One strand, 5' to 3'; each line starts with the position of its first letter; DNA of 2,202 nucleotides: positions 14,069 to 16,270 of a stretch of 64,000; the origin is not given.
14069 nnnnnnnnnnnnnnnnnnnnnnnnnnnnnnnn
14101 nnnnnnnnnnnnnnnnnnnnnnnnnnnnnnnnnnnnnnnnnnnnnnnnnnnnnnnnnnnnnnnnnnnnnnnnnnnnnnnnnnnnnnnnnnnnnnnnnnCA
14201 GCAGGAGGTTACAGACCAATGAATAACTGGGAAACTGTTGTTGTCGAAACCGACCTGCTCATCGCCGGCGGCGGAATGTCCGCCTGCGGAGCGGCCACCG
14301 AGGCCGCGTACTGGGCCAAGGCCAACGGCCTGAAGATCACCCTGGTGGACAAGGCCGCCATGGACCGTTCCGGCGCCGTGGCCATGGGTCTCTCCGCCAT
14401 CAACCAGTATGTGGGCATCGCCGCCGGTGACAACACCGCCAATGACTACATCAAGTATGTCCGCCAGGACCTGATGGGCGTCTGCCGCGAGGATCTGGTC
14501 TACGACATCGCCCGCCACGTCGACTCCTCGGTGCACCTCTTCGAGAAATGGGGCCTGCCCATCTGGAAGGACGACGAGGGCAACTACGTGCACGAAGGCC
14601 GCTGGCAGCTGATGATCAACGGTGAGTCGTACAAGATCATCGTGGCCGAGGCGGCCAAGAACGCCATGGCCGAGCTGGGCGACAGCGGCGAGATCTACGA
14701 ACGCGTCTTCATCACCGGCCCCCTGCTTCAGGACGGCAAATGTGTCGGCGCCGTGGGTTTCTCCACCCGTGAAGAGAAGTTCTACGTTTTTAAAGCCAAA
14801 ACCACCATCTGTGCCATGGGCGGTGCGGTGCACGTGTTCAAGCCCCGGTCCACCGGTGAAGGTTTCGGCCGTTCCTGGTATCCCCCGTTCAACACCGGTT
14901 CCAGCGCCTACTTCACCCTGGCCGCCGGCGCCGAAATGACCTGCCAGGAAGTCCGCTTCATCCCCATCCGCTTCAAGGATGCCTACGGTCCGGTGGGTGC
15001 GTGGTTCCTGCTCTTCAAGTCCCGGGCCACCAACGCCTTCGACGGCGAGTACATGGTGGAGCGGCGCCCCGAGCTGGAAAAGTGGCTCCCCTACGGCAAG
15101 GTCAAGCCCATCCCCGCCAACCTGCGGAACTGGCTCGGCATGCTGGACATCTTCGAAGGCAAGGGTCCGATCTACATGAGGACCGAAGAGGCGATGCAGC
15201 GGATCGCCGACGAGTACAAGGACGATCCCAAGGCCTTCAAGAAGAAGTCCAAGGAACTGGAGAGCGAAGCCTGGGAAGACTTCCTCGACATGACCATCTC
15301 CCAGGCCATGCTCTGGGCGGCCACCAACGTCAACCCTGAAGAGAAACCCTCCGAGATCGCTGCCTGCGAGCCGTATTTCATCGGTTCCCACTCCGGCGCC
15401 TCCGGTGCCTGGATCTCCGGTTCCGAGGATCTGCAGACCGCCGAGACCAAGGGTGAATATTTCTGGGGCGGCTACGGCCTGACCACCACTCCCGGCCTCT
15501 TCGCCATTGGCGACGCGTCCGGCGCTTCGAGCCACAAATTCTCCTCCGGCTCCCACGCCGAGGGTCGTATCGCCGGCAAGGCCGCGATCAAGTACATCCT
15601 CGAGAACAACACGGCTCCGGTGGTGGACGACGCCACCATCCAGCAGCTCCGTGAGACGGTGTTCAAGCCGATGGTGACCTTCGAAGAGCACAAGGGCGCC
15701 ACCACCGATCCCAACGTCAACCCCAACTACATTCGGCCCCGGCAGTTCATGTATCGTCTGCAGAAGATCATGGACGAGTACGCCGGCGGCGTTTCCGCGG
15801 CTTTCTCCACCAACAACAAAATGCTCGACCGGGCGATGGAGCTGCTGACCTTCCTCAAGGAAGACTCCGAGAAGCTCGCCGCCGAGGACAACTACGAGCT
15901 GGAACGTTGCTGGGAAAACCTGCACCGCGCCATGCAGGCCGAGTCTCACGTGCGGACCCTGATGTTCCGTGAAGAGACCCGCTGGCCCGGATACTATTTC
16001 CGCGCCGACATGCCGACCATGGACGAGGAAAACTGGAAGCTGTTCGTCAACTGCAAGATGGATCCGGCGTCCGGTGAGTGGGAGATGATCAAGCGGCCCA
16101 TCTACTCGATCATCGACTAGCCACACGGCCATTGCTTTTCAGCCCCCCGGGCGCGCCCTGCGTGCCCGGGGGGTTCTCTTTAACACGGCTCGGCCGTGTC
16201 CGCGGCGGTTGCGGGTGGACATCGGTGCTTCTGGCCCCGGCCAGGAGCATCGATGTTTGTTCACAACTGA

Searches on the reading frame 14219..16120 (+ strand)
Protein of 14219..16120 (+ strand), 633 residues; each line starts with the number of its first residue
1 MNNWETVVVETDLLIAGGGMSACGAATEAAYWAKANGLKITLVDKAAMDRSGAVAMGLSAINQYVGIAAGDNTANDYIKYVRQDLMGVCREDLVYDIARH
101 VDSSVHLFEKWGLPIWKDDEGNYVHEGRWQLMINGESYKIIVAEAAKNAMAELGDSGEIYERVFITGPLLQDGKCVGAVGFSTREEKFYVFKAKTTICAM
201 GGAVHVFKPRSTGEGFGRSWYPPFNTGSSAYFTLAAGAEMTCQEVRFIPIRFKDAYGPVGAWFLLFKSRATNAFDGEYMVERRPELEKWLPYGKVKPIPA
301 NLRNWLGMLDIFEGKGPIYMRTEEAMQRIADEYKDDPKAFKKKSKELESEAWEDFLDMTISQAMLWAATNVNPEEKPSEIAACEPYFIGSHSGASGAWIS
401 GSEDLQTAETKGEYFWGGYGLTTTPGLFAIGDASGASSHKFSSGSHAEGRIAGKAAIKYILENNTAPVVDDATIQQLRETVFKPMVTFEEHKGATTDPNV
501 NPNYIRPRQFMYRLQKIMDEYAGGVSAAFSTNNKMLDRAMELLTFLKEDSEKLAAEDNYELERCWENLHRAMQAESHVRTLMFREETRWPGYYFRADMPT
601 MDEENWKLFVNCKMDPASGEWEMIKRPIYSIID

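Call 13: find_encoding_contigs(protein=window:14219-16120:+, flank=8000, max_places=10)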
Protein window:14219-16120:+ (633 aa): no gene with exactly this product is on record in the collection.
